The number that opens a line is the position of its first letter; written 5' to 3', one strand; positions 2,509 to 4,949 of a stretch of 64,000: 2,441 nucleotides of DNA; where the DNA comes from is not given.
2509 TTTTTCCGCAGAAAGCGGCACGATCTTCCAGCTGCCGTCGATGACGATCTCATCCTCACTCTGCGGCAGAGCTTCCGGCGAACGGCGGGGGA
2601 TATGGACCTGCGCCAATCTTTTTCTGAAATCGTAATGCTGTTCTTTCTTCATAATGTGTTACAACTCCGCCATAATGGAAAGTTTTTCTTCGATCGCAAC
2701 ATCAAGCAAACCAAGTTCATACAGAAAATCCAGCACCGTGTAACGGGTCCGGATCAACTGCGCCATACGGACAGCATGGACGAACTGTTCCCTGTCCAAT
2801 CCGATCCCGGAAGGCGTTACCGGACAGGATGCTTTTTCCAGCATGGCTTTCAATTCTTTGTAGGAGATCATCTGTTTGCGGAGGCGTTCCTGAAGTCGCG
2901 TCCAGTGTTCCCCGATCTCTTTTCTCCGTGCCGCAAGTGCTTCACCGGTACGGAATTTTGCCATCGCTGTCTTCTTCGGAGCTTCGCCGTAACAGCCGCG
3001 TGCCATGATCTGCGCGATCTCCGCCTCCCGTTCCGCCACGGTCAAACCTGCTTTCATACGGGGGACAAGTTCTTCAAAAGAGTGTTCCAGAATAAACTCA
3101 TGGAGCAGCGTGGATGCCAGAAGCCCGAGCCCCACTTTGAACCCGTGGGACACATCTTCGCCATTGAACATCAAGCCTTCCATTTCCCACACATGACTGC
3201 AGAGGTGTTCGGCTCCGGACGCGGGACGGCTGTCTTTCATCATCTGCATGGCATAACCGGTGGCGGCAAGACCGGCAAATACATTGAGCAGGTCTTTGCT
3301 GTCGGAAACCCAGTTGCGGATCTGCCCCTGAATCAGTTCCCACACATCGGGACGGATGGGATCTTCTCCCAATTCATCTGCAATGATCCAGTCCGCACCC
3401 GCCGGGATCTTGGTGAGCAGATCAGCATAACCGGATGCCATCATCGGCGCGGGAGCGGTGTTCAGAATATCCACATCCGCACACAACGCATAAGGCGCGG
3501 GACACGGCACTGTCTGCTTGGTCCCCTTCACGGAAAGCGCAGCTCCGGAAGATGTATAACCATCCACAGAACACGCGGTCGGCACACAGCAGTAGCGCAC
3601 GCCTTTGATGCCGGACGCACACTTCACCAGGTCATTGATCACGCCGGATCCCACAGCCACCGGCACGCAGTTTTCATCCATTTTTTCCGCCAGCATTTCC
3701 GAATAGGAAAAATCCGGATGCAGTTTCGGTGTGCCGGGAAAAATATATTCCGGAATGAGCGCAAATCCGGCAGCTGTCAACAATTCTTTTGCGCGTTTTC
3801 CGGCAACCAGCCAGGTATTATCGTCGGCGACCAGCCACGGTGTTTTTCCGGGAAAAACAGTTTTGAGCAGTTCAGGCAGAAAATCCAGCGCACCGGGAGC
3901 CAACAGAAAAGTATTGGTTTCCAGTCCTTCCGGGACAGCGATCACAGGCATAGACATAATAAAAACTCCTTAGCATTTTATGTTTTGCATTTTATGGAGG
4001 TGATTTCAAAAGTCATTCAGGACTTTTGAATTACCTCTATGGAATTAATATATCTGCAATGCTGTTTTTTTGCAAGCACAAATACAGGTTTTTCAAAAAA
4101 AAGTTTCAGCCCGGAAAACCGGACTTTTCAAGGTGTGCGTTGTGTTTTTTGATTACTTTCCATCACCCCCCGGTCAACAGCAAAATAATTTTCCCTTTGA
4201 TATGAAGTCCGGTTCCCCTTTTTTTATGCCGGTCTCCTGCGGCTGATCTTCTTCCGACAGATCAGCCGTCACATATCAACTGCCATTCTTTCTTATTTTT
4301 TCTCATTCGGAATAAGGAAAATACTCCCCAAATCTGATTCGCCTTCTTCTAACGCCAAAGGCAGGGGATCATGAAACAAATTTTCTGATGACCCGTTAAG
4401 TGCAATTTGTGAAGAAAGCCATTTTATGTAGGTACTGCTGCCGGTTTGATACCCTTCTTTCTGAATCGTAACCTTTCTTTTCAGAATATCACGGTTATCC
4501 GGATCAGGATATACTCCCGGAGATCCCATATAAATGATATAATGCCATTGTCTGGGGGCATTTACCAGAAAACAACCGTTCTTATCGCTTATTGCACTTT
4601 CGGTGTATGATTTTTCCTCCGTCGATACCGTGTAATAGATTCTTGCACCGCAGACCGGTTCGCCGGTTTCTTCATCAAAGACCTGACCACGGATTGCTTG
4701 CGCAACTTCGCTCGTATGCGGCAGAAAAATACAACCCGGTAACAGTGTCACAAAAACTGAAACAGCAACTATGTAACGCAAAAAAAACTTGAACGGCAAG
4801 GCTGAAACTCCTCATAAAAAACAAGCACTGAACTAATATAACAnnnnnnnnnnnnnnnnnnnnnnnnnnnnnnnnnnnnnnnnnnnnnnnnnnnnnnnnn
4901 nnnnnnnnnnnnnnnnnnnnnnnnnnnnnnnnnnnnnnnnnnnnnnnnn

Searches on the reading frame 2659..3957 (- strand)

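Call 48: search_protein_families(library=pfam, proteins=[window:2659-3957:-], max_evalue=0.0001)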
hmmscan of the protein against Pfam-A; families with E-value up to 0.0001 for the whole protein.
window:2659-3957:- (432 aa): 1 family
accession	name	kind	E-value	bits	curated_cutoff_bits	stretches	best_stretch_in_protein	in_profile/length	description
PF13685.12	Fe-ADH_2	-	7.5e-27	94.6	28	1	20-169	3-149/149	Iron-containing alcohol dehydrogenase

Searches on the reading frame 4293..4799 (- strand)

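Call 49: search_protein_families(library=pfam, proteins=[window:4293-4799:-], max_evalue=0.0001)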
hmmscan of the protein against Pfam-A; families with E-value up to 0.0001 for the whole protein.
window:4293-4799:- (168 aa): 2 families
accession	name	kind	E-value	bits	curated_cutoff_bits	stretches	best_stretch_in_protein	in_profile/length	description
PF13620.12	CarboxypepD_reg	-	2.3e-06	28.3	32.3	1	36-83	2-46/82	Carboxypeptidase regulatory-like domain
PF13715.12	CarbopepD_reg_2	-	2.4e-05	24.7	32.2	1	36-87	1-46/88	CarboxypepD_reg-like domain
